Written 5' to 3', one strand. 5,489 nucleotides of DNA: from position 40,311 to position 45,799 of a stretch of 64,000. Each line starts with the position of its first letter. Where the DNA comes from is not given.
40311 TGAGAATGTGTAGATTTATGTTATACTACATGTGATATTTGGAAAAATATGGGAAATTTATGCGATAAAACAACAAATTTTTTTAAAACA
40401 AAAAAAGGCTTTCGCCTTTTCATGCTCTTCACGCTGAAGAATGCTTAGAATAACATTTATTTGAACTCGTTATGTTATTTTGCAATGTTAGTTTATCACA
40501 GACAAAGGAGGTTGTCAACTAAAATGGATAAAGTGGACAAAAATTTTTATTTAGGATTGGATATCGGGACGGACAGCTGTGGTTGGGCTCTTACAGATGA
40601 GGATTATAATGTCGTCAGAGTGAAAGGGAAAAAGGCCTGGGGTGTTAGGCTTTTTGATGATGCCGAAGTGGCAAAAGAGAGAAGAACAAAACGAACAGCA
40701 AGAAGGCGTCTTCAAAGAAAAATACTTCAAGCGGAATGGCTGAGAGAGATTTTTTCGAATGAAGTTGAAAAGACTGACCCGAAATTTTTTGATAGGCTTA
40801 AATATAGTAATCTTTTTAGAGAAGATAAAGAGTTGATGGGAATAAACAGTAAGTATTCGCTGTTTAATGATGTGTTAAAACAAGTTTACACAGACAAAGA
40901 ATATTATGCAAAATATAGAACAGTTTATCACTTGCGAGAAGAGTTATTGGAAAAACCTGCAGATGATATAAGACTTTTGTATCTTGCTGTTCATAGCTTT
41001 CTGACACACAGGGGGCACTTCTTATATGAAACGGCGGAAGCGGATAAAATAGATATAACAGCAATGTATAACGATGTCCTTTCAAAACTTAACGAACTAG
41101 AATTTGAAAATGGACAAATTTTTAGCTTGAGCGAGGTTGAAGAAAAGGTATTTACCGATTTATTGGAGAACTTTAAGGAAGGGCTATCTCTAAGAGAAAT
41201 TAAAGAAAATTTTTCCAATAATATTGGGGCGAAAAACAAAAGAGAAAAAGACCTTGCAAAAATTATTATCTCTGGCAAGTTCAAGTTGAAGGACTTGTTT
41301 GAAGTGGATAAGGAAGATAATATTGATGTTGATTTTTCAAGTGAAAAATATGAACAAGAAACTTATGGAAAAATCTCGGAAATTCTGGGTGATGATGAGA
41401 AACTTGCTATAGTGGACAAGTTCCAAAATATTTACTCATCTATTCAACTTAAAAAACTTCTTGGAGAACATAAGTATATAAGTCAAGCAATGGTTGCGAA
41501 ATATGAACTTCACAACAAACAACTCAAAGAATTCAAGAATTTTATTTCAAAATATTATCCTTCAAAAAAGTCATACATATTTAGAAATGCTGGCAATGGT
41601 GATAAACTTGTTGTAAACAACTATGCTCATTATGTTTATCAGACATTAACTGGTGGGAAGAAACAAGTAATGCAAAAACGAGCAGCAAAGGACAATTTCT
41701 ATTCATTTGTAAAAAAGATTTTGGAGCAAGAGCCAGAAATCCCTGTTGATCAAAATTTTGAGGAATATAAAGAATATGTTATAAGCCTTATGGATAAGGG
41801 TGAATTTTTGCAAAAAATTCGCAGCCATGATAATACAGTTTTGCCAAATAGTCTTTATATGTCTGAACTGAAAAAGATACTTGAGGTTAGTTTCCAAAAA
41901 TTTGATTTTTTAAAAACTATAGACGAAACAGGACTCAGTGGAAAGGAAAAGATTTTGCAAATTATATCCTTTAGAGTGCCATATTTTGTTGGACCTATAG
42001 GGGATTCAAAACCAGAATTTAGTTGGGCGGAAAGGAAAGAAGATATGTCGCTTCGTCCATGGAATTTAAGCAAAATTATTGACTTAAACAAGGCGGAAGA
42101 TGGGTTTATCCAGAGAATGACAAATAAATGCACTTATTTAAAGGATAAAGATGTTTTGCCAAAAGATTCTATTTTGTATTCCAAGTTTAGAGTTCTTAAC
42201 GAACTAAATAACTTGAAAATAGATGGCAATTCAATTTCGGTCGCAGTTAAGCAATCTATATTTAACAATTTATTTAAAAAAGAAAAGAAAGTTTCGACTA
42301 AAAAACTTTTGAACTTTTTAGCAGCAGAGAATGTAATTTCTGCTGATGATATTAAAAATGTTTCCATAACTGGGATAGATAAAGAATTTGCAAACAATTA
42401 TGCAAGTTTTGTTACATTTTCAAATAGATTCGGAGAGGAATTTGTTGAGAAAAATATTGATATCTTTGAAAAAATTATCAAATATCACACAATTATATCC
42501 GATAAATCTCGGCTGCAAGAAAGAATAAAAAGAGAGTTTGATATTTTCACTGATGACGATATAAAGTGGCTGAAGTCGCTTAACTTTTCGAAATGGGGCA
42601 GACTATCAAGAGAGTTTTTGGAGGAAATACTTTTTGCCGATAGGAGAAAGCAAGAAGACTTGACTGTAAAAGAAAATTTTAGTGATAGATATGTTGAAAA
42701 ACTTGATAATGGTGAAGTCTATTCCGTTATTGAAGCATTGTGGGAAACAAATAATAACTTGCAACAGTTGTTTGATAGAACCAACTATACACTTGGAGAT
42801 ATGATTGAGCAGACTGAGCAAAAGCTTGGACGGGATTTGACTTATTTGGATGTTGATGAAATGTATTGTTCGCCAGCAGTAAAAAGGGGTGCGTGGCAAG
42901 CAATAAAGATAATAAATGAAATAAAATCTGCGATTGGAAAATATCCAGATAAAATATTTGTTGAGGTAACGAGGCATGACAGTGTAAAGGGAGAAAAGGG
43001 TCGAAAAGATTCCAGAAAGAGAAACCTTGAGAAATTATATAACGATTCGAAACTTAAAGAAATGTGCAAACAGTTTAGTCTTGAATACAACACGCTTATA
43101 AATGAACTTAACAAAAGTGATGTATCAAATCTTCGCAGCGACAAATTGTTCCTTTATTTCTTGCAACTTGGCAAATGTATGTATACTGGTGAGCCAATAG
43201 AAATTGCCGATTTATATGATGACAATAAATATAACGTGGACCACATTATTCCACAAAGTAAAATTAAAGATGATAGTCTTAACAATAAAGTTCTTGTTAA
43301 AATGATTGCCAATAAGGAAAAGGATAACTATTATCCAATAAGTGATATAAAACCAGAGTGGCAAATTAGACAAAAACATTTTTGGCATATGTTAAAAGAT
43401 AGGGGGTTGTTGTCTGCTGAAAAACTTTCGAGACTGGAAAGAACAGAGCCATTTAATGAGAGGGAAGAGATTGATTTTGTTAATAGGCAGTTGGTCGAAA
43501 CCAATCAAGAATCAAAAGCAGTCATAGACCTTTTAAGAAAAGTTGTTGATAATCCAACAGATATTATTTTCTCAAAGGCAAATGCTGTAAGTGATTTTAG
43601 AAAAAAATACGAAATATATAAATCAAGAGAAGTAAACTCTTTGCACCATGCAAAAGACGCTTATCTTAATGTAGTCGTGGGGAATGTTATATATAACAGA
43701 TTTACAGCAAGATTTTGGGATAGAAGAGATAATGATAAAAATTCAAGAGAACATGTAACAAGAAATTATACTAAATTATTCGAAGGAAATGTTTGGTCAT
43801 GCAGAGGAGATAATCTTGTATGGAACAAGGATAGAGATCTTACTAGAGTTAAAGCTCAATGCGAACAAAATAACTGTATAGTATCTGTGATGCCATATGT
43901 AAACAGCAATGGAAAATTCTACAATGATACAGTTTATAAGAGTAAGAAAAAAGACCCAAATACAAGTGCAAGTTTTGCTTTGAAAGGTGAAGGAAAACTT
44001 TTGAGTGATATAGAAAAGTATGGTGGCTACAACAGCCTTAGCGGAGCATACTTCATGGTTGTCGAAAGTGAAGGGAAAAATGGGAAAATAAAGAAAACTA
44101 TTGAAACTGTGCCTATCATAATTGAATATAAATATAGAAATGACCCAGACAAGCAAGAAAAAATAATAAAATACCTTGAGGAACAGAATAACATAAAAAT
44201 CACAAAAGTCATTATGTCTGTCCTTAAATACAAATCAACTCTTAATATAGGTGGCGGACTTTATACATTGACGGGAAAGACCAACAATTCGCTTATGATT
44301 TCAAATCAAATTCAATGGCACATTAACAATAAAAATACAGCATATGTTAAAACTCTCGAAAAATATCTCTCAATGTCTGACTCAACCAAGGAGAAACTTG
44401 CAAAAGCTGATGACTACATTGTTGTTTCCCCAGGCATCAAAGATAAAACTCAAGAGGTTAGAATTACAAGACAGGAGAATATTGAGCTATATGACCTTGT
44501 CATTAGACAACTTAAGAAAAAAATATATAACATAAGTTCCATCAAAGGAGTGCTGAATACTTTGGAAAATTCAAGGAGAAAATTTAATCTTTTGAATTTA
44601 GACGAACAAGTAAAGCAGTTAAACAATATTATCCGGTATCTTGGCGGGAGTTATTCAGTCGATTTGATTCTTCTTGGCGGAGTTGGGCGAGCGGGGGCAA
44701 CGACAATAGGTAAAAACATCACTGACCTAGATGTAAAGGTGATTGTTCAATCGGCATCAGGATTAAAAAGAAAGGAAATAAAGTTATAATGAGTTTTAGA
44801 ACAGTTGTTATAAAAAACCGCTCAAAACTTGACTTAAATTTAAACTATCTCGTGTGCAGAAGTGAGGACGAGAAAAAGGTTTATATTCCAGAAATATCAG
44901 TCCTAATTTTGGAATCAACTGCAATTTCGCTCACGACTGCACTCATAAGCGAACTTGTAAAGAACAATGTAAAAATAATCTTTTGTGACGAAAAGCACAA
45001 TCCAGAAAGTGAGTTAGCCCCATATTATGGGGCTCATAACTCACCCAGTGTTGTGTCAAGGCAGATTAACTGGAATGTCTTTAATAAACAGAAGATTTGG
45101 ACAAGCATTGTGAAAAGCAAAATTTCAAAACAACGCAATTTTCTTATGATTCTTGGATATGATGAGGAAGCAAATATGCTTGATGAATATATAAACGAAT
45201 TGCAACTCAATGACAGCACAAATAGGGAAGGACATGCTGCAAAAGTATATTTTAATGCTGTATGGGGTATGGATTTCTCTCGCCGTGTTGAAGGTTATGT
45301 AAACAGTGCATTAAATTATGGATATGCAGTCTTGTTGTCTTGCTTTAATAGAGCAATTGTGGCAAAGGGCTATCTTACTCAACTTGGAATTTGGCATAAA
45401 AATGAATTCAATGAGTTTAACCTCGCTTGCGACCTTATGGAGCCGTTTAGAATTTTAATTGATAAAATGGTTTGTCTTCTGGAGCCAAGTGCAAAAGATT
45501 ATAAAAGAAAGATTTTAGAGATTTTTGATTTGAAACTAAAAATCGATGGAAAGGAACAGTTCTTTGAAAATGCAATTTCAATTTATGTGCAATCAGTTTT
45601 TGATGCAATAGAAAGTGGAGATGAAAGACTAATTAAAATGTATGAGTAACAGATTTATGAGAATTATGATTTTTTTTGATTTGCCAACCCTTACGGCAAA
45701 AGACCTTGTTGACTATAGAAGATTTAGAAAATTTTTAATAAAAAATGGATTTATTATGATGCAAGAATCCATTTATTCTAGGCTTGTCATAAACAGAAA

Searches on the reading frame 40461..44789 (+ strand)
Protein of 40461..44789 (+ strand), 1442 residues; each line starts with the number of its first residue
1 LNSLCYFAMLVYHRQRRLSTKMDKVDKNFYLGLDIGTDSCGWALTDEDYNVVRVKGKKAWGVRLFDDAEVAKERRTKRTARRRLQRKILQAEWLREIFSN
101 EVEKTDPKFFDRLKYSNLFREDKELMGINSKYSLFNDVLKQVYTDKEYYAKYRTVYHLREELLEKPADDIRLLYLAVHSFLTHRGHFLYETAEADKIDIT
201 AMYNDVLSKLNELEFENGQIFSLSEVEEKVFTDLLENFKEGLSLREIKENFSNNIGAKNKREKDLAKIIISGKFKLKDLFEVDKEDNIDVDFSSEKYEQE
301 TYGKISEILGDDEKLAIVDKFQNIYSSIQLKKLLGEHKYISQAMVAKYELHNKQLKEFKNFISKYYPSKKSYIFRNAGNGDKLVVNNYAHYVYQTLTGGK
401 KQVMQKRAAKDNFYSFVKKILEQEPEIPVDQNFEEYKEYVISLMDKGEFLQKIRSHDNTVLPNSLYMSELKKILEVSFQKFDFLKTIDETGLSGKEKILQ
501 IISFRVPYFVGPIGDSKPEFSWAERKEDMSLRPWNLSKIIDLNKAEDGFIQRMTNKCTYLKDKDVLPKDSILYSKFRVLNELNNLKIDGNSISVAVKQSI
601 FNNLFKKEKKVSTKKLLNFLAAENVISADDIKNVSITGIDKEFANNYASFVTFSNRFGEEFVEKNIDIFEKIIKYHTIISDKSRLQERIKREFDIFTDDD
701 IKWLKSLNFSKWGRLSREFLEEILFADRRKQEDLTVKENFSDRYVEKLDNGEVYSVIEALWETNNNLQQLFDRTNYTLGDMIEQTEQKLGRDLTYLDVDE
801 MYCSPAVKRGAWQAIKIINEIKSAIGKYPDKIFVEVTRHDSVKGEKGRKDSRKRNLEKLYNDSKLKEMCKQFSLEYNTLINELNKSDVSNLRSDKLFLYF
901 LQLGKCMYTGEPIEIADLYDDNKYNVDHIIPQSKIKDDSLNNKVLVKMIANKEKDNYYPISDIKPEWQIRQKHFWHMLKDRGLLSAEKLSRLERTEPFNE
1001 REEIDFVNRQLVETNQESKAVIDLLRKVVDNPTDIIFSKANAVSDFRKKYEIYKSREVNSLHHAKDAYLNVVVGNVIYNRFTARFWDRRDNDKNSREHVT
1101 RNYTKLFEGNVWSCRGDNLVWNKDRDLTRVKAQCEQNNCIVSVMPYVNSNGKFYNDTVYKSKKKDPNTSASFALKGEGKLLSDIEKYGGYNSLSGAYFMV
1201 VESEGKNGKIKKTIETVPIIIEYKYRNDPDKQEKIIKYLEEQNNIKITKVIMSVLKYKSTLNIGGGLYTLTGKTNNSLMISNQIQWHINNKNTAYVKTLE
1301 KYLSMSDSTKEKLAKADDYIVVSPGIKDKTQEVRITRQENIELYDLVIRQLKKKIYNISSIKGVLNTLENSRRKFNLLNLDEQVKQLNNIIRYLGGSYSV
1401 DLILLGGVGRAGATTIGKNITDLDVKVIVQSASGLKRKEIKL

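Call 54: search_protein_families(library=pfam, proteins=[window:40461-44789:+], max_evalue=0.001)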
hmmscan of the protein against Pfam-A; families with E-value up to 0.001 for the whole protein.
window:40461-44789:+ (1442 aa): 5 families
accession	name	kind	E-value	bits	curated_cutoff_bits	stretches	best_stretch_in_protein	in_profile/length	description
PF16592.10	Cas9_REC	-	9.9e-108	361.7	25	1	234-784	31-539/541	REC lobe of CRISPR-associated endonuclease Cas9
PF16595.10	Cas9_PI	-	2.7e-45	155.6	25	1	1151-1435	2-262/265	PAM-interacting domain of CRISPR-associated endonuclease Cas9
PF13395.12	HNH_4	-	1.1e-20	73.8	22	1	906-959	1-53/54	HNH endonuclease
PF22702.2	Cas9_RuvC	-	3.1e-16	60.2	27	1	1031-1138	24-143/151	Cas9 RuvC domain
PF16593.10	Cas9-BH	-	0.00022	21.3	26.3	1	74-106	1-33/33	Bridge helix of CRISPR-associated endonuclease Cas9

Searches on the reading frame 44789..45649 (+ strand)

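Call 54: search_protein_families(library=pfam, proteins=[window:44789-45649:+], max_evalue=0.001)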
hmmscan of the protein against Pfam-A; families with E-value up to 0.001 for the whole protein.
window:44789-45649:+ (286 aa): 1 family
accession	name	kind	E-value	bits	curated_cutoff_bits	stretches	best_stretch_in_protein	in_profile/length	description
PF01867.21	Cas_Cas1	-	7.5e-28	97.9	22.3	1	6-229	2-247/283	CRISPR associated protein Cas1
